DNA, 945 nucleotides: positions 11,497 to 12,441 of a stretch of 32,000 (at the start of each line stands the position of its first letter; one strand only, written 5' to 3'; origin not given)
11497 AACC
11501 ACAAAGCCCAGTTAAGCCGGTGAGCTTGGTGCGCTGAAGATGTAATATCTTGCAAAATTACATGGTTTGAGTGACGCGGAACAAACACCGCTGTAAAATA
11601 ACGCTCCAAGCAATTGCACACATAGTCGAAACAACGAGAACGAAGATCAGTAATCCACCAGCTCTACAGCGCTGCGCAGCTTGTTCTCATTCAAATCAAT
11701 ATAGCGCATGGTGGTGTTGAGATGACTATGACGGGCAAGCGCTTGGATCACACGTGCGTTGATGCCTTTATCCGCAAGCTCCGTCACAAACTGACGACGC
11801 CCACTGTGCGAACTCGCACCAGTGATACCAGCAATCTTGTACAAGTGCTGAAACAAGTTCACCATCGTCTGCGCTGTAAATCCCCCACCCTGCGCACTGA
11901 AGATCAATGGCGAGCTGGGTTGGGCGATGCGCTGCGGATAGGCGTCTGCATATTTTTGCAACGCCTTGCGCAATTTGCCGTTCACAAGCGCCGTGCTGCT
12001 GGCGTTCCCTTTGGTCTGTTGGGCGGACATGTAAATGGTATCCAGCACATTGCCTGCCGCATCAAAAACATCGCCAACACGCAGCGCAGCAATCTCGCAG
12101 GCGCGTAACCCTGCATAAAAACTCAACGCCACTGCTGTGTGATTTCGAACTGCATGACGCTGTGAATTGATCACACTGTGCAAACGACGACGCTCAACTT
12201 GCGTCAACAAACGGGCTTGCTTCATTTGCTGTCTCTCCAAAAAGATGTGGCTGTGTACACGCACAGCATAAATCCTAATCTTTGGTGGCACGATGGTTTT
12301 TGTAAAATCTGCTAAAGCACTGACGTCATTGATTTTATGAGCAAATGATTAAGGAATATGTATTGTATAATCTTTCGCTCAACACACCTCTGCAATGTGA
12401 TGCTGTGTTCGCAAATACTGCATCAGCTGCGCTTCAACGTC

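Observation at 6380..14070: Four copies of a 21-nt palindrome partition the island into gene modules, with flipped central-base polarity and a linked SD-ATG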

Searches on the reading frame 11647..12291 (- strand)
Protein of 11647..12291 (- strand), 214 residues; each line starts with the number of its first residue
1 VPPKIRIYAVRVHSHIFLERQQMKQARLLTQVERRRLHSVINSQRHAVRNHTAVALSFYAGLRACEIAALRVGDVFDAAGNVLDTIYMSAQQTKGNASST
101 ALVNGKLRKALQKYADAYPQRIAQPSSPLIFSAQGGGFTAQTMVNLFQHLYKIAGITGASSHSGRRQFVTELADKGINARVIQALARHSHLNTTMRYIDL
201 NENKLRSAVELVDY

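Call 9: search_protein_families(library=pfam, proteins=[window:11647-12291:-], max_evalue=0.01)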
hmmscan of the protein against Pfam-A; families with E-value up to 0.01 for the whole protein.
window:11647-12291:- (214 aa): 1 family
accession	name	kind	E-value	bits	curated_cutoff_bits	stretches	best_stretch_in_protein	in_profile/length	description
PF00589.27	Phage_integrase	-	2.4e-22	80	27.1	1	29-203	3-171/172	Phage integrase family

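Call 10: search_protein_families(library=padloc, proteins=[window:11647-12291:-], max_evalue=0.01)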
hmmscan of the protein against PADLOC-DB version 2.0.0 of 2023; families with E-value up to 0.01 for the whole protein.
window:11647-12291:- (214 aa): 0 families

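Call 11: search_protein_families(library=ncbifam, proteins=[window:11647-12291:-], max_evalue=0.01)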
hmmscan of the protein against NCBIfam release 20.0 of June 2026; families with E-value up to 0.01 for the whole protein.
window:11647-12291:- (214 aa): 11 families
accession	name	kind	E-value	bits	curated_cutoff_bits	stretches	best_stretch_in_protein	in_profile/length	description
NF040815.2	recomb_XerA_Arch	equivalog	1e-19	71.2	220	1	19-207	87-261/263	site-specific tyrosine recombinase/integron integrase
TIGR02225.1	recomb_XerD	equivalog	1.8e-15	57.1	329.6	1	19-209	94-283/290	site-specific tyrosine recombinase XerD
TIGR02224.1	recomb_XerC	equivalog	1.2e-14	54.5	335.15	1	24-207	102-284/295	tyrosine recombinase XerC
NF001399.0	PRK00283.1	subfamily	2.3e-14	53.3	279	1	36-209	121-292/300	tyrosine recombinase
NF007370.0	PRK09870.1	subfamily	8.3e-13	48.4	221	1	21-202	5-181/200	tyrosine-type DNA invertase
NF002331.0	PRK01287.1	subfamily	9.2e-11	41.3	371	1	27-205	140-317/365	site-specific tyrosine recombinase XerC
TIGR02249.1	integrase_gron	subfamily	3.7e-07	29.8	265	1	154-200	253-300/315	integron integrase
NF003462.0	PRK05084.1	equivalog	6.6e-07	28.4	267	1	11-212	156-356/360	tyrosine recombinase XerS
NF040693.1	recomb_GmtY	equivalog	8.9e-07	28.5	340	1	157-208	389-440/441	gamma-mobile-trio recombinase GmtY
NF007371.0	PRK09871.1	subfamily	4.1e-05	23.2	222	1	23-204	1-178/198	tyrosine-type DNA invertase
NF011946.0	PRK15417.1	equivalog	0.00018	20.8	435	1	140-200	254-315/337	integron integrase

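Call 12: search_protein_families(library=phrogs, proteins=[window:11647-12291:-], max_evalue=0.01)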
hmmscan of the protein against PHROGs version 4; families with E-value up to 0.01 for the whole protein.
window:11647-12291:- (214 aa): 3 families
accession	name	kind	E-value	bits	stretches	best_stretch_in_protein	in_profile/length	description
phrog_216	-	integration and excision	1.2e-31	110.9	1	20-213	47-237/301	integrase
phrog_1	-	integration and excision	3.7e-19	70.4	1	27-211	269-447/611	integrase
phrog_7269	-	integration and excision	0.0007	20.5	1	158-211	27-80/89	integrase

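Call 16: find_homologous_proteins(query=window:11647-12291:-, max_evalue=1e-10)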
Query window:11647-12291:- (214 aa): 1746 proteins with E <= 1e-10 among 2229 candidates; the best 120 are listed.
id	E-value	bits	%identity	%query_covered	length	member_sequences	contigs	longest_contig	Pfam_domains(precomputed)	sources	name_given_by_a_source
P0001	3.2e-113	394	97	90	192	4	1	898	PF00589.28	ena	-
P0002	1.1e-92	327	77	95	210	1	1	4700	PF00589.28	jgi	jgi:integrase/recombinase XerD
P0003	2.0e-91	323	79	91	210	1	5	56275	PF00589.28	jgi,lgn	jgi:integrase/recombinase XerD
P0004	3.9e-91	322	78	90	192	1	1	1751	PF00589.28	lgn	-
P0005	1.4e-90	320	79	90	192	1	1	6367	PF00589.28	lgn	-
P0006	2.1e-90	320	77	90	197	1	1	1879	PF00589.28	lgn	-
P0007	4.6e-90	319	77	90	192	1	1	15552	PF00589.28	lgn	-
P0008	4.7e-90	319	79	90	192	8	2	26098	PF00589.28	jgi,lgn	-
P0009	7.4e-90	318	79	90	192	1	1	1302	PF00589.28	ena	-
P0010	1.7e-89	317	74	90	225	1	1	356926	PF00589.28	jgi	jgi:integrase/recombinase XerD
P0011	3.6e-89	316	78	90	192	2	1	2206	PF00589.28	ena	-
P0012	5.4e-89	315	74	90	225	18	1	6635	PF00589.28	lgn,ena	-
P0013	6.8e-89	315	78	90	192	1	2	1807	PF00589.28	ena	-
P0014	1.3e-88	314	78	90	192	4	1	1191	PF00589.28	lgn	-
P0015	1.4e-88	314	78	90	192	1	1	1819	PF00589.28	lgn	-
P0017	1.9e-88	313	76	90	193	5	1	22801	PF00589.28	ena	-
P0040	1.0e-86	308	74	89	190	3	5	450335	PF00589.28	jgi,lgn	jgi:integrase/recombinase XerD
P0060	1.4e-85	304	75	89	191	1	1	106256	PF00589.28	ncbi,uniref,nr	ncbi:integrase/recombinase XerD [Jannaschia faecimaris]|uniref:Integrase/recombinase XerD n=1 Tax=Ja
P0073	9.5e-85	301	73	90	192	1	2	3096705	PF00589.28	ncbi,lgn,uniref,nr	ncbi:tyrosine-type recombinase/integrase [Celeribacter marinus]|uniref:Phage integrase:Phage integra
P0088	2.9e-84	300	74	89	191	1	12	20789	PF00589.28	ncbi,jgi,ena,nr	ncbi:MAG TPA: integrase [Rhodobacter sp.]|jgi:integrase/recombinase XerD|nr:integrase [Rhodobacter s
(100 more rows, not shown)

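Call 17: find_encoding_contigs(protein=P0003, flank=10000, max_places=4)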
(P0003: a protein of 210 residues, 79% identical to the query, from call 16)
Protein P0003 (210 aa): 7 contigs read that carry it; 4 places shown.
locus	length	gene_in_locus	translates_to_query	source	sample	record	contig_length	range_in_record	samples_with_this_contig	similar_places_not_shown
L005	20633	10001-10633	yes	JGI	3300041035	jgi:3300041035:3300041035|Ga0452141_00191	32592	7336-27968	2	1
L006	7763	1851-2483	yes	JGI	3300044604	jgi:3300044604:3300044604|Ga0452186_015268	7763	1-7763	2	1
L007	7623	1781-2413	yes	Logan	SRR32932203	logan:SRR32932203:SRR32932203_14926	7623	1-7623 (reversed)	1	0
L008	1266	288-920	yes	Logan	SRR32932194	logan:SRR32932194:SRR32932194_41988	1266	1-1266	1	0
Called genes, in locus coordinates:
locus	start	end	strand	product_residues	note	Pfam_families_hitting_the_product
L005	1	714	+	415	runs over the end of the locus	PF05343:Peptidase_M42 (faint), PF01546:Peptidase_M20, PF07687:M20_dimer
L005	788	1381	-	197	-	PF21176:RecR_HhH (weak), PF02132:RecR_ZnF (weak), PF01751:Toprim, PF13662:Toprim_4, PF21175:RecR_C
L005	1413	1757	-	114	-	PF02575:YbaB_DNA_bd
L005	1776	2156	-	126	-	-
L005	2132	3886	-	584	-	PF05496:RuvB_N (faint), PF13177:DNA_pol3_delta2, PF00004:AAA, PF13401:AAA_22 (faint), PF22608:DNAX_ATPase_lid, PF12169:DNA_pol3_gamma3, PF12362:DUF3646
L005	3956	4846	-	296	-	PF12728:HTH_17, PF12727:PBP_like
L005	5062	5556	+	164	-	PF01980:TrmO_N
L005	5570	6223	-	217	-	-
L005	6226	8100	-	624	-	PF13620:CarboxypepD_reg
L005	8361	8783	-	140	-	-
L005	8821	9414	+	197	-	-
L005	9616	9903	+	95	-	-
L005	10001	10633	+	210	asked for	PF00589:Phage_integrase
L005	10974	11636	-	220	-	-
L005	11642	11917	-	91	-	-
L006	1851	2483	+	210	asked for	PF00589:Phage_integrase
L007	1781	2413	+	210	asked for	PF00589:Phage_integrase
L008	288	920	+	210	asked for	PF00589:Phage_integrase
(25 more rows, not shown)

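Call 18: find_encoding_contigs(protein=P0073, flank=10000, max_places=3)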
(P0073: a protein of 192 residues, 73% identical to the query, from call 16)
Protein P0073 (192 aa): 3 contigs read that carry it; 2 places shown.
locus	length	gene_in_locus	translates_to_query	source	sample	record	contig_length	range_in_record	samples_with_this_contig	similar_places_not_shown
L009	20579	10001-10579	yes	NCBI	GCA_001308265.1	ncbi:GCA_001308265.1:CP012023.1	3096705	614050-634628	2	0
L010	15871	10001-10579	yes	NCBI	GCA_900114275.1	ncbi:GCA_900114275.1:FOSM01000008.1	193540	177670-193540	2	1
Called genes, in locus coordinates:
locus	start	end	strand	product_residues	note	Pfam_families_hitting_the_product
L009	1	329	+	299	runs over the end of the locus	PF00892:EamA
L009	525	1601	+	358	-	PF13505:OMP_b-brl (weak), PF03349:Toluene_X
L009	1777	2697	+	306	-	PF00892:EamA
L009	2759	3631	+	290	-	-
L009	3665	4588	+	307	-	PF04204:HTS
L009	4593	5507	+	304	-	PF00561:Abhydrolase_1, PF12146:Hydrolase_4, PF12697:Abhydrolase_6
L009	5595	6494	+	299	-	PF03976:PPK2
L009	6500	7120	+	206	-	PF00440:TetR_N, PF13305:TetR_C_33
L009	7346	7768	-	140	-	PF20346:DUF6641 (weak)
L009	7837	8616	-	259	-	PF14099:Polysacc_lyase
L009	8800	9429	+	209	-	-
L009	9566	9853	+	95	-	-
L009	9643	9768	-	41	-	-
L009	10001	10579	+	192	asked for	PF00589:Phage_integrase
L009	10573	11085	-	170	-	-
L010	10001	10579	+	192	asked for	PF00589:Phage_integrase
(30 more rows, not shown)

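Call 24: find_related_loci(query=window:11647-12225:-, collection=metagenome_contigs, flank=10000)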
Query window:11647-12225:- (192 aa) in metagenome_contigs; peptide patterns used: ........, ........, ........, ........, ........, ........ (x = any residue, [..] = any of these).
600 stretches matched a pattern (row limit reached: there are more); 79 encode a relative of the query (tblastn E <= 1e-3); 79 distinct loci.
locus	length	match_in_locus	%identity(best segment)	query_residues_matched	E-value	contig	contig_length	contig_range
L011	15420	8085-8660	74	1-192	3e-97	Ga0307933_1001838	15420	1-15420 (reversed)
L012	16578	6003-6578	75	1-192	7e-97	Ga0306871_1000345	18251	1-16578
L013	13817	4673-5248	74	1-192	6e-97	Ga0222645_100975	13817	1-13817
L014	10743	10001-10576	75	1-192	7e-97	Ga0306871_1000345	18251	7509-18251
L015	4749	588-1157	74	1-190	4e-96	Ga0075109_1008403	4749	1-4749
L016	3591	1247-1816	74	1-190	6e-97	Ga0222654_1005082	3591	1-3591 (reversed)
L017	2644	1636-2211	74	1-192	3e-98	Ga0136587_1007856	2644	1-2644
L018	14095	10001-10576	72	1-192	4e-95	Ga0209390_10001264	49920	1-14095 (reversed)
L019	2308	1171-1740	73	1-190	3e-98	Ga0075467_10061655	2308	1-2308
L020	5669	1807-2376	74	1-190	3e-94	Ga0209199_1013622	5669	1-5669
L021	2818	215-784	74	1-190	1e-96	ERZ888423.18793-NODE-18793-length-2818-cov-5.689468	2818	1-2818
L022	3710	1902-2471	74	1-190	7e-95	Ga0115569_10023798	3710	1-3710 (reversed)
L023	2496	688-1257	74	1-190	4e-97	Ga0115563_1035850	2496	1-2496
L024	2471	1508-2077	74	1-190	3e-97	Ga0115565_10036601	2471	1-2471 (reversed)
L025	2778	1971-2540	74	1-190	2e-95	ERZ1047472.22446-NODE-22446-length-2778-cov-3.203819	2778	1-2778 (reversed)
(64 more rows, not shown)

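Call 25: find_related_loci(query=window:11647-12225:-, collection=viral_contigs, flank=10000)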
Query window:11647-12225:- (192 aa) in viral_contigs; peptide patterns used: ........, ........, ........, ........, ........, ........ (x = any residue, [..] = any of these).
46 stretches matched a pattern, but none encodes a relative of the query by tblastn (E <= 1e-3).

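Call 44: search_solved_structures(query=window:11647-12225:-, max_evalue=0.001)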
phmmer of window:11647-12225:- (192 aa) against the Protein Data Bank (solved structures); distinct sequences matched with E-value up to 0.001: 5.
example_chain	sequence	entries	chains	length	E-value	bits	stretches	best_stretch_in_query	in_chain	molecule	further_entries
4a8e_A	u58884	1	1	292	1.1e-08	38.6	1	7-188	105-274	PROBABLE TYROSINE RECOMBINASE XERC-LIKE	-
5dcf_A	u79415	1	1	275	5.6e-07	33.1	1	9-185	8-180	Tyrosine recombinase XerD,DNA translocase FtsK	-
5hxy_A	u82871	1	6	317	7e-07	32.8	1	11-185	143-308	Tyrosine recombinase XerA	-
1a0p_A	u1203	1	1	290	7.6e-07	32.7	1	9-185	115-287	SITE-SPECIFIC RECOMBINASE XERD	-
9i5v_14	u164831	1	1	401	1.8e-05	28.2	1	22-185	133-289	Ribosome-associated translation inhibitor RaiA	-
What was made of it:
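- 11647..12225 (-): Small Xer/FimB-like tyrosine recombinase (192 aa, catalytic domain only). Calls 9, 11, 16, 44.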

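Call 50: find_encoding_contigs(protein=P0010, flank=10000, max_places=2)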
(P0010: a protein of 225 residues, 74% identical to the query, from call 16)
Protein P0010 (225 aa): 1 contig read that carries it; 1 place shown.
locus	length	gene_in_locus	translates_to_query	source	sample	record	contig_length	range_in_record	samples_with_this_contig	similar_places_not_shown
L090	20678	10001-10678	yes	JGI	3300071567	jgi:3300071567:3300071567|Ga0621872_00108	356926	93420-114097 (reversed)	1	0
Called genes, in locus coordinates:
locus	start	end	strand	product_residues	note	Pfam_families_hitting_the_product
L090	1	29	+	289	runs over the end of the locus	-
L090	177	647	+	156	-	PF03449:GreA_GreB_N, PF01272:GreA_GreB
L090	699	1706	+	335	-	-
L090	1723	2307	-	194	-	PF00583:Acetyltransf_1, PF13508:Acetyltransf_7, PF13673:Acetyltransf_10, PF14542:Acetyltransf_CG (faint)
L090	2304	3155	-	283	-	-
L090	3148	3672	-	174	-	PF03205:MobB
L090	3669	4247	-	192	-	PF12804:NTP_transf_3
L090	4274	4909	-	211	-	-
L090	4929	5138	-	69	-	PF07835:COX4_pro_2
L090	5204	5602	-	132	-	PF19670:DUF6173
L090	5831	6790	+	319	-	PF01300:Sua5_yciO_yrdC, PF03481:Sua5_C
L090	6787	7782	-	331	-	PF08468:MTS_N, PF13649:Methyltransf_25 (faint), PF05175:MTS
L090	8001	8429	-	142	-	-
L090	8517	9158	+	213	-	-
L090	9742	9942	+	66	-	-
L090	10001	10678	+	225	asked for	PF00589:Phage_integrase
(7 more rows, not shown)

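Call 51: find_encoding_contigs(protein=P0040, flank=10000, max_places=3)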
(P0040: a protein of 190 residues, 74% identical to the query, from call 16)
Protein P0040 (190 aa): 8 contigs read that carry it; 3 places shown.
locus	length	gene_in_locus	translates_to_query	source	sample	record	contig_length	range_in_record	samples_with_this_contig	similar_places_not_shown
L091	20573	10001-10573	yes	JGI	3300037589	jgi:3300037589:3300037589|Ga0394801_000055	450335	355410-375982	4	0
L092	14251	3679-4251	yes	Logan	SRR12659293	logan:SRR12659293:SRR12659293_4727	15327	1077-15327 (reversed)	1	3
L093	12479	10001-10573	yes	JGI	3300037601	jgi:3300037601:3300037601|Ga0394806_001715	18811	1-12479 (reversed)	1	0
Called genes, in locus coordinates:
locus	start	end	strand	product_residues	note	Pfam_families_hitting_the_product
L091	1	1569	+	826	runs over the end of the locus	PF08364:IF2_assoc, PF04760:IF2_N, PF00009:GTP_EFTU, PF00025:Arf (weak), PF01926:MMR_HSR1, PF02421:FeoB_N (weak), PF22042:EF-G_D2, PF11987:IF-2, +1 more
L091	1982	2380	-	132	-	PF00293:NUDIX, PF14815:NUDIX_4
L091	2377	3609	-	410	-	PF01960:ArgJ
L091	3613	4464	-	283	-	PF13145:Rotamase_2, PF13616:Rotamase_3, PF00639:Rotamase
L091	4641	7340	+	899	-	PF07517:SecA_DEAD, PF00270:DEAD (faint), PF01043:SecA_PP_bind, PF21090:P-loop_SecA, PF07516:SecA_SW, PF02810:SEC-C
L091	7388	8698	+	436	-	PF00589:Phage_integrase (faint)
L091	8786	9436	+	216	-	-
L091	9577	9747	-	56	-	-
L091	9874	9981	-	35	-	-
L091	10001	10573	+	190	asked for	PF00589:Phage_integrase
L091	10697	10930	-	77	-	-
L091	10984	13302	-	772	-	PF00270:DEAD, PF04851:ResIII, PF18766:SWI2_SNF2, PF00271:Helicase_C (weak), PF08463:EcoEI_R_C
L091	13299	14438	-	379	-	PF01420:Methylase_S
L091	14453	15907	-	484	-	PF12161:HsdM_N, PF02384:N6_Mtase, PF07669:Eco57I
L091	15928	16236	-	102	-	-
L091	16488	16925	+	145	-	PF20346:DUF6641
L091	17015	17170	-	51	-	-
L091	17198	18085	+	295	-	-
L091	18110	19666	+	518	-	PF12849:PBP_like_2, PF00691:OmpA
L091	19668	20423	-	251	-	PF20582:UPF0758_N (weak), PF04002:RadC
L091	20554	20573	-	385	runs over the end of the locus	PF00226:DnaJ, PF01556:DnaJ_C, PF00684:DnaJ_CXXCXGXG, PF27439:DnaJ_C_2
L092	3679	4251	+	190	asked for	PF00589:Phage_integrase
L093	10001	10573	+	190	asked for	PF00589:Phage_integrase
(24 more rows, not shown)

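Call 52: find_encoding_contigs(protein=P0008, flank=10000, max_places=2)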
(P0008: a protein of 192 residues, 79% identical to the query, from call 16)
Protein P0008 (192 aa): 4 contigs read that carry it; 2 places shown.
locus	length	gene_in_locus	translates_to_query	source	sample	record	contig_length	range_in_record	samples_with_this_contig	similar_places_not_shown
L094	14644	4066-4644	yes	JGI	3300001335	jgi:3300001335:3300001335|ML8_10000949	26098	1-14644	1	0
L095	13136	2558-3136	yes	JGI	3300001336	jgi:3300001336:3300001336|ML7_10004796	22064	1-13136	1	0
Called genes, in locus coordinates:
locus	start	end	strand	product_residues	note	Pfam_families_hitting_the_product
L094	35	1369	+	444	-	PF00353:HemolysinCabind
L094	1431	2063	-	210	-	PF00132:Hexapep, PF14602:Hexapep_2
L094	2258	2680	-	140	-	PF20346:DUF6641 (weak)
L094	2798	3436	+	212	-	-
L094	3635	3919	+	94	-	PF20331:DUF6626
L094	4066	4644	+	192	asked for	PF00589:Phage_integrase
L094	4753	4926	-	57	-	-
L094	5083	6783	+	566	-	-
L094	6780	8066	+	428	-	-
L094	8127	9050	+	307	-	PF12183:NotI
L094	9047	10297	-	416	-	PF00145:DNA_methylase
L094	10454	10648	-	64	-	-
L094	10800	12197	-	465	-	PF00589:Phage_integrase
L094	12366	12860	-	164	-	PF00380:Ribosomal_S9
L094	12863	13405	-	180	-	PF00572:Ribosomal_L13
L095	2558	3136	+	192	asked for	PF00589:Phage_integrase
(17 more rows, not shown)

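Call 62: find_encoding_contigs(protein=P0088, flank=10000, max_places=6)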
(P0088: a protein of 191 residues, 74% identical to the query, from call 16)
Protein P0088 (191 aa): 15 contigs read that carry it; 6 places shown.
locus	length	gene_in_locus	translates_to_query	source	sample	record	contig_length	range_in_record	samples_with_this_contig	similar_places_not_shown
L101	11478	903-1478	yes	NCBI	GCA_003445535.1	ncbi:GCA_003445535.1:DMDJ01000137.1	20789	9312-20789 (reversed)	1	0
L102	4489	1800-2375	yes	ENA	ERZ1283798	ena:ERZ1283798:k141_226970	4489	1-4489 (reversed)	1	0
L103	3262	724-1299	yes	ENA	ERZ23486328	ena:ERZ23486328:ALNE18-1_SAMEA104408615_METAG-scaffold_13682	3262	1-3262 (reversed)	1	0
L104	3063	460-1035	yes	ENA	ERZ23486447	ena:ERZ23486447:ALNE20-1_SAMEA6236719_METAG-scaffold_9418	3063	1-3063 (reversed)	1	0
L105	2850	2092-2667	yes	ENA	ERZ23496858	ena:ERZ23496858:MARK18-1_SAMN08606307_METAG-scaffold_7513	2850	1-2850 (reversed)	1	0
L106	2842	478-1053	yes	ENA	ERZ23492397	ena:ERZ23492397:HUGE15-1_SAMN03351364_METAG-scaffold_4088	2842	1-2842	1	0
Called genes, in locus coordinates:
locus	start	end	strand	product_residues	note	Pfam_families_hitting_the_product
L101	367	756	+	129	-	-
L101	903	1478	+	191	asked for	PF00589:Phage_integrase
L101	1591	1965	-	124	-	-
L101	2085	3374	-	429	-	PF00589:Phage_integrase (weak)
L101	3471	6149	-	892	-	PF07517:SecA_DEAD, PF01043:SecA_PP_bind, PF21090:P-loop_SecA, PF07516:SecA_SW, PF02810:SEC-C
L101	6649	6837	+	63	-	-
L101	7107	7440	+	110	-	PF00639:Rotamase, PF13145:Rotamase_2 (weak), PF13616:Rotamase_3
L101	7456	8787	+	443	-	PF01960:ArgJ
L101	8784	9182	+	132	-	PF00293:NUDIX, PF14815:NUDIX_4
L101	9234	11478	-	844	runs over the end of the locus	PF08364:IF2_assoc, PF04760:IF2_N, PF00009:GTP_EFTU, PF00025:Arf (weak), PF01926:MMR_HSR1, PF02421:FeoB_N (weak), PF22042:EF-G_D2, PF11987:IF-2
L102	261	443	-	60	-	-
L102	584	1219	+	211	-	-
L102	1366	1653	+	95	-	-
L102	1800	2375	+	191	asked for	PF00589:Phage_integrase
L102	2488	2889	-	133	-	-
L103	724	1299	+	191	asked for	PF00589:Phage_integrase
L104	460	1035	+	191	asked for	PF00589:Phage_integrase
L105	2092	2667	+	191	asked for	PF00589:Phage_integrase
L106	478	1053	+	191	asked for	PF00589:Phage_integrase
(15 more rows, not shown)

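Call 63: find_encoding_contigs(protein=P0060, flank=10000, max_places=2)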
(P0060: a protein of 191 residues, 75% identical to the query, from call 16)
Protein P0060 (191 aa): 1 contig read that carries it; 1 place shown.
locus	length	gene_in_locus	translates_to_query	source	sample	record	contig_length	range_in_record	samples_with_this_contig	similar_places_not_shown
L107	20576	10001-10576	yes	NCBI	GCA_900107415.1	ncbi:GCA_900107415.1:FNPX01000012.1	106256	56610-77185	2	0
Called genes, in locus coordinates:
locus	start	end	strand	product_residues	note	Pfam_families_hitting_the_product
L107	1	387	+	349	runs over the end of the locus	PF00586:AIRS, PF02769:AIRS_C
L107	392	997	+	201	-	PF00551:Formyl_trans_N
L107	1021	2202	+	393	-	PF01612:DNA_pol_A_exo1, PF00570:HRDC (weak)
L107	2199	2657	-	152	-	PF06347:SH3_4 (weak), PF08239:SH3_3, PF18348:SH3_16 (faint), PF06347:SH3_4 (weak), PF08239:SH3_3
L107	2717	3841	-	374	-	PF00005:ABC_tran, PF13304:AAA_21 (faint), PF08402:TOBE_2 (weak)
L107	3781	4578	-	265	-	PF00528:BPD_transp_1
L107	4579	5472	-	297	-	PF00528:BPD_transp_1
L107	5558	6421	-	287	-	PF01261:AP_endonuc_2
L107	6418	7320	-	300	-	PF03446:NAD_binding_2, PF03807:F420_oxidored (weak), PF14833:NAD_binding_11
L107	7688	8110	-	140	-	-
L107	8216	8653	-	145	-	-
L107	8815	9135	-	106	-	PF20331:DUF6626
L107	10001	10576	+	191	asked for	PF00589:Phage_integrase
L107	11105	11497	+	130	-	-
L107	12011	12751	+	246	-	-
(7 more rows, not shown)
